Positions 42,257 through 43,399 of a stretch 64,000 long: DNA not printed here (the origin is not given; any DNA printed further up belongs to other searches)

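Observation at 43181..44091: vapBC toxin-antitoxin cassette bounded by 45-60 bp direct repeats that duplicate the 3' coding end of the adjacent CN-hydrolase gene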

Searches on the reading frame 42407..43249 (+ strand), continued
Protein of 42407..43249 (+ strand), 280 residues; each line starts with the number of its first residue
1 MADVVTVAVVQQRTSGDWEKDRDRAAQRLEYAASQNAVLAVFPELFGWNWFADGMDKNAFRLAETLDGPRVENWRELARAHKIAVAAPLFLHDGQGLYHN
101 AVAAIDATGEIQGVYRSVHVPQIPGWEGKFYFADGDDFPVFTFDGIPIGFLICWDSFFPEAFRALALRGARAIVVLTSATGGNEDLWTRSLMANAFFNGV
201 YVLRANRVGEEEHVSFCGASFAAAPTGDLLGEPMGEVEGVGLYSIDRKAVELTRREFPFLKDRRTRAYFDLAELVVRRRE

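Call 75: search_protein_families(library=ncbifam, proteins=[window:42407-43249:+], max_evalue=0.01)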
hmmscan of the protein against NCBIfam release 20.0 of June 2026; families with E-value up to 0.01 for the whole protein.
window:42407-43249:+ (280 aa): 9 families
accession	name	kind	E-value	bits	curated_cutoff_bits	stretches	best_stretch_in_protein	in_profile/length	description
TIGR03381.1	agmatine_aguB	equivalog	2.7e-49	168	410.25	1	5-269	1-277/279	N-carbamoylputrescine amidase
NF040852.1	nitrile_Arch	equivalog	1.4e-26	93.2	500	1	8-268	4-260/262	nitrilase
NF033621.1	de_GSH_amidase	exception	9.7e-20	71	355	1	7-265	2-255/260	deaminated glutathione amidase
NF010588.0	PRK13981.1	equivalog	7e-17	61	479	1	4-248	4-247/546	NAD+ synthase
TIGR00546.1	lnt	equivalog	6.7e-12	45.3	132.9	1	4-178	159-349/395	apolipoprotein N-acyltransferase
NF009803.0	PRK13287.1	equivalog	2.1e-11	43.1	406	1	9-221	23-233/333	formamidase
NF043013.1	DeGluthAmidYersProt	equivalog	4.1e-10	39.3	500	1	50-267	46-272/278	deaminated glutathione amidase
NF009802.0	PRK13286.1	equivalog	1.7e-09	37.1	427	1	99-245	116-258/345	aliphatic amidase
NF007757.0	PRK10438.1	equivalog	1.8e-06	27.4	249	1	39-233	37-220/256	amidohydrolase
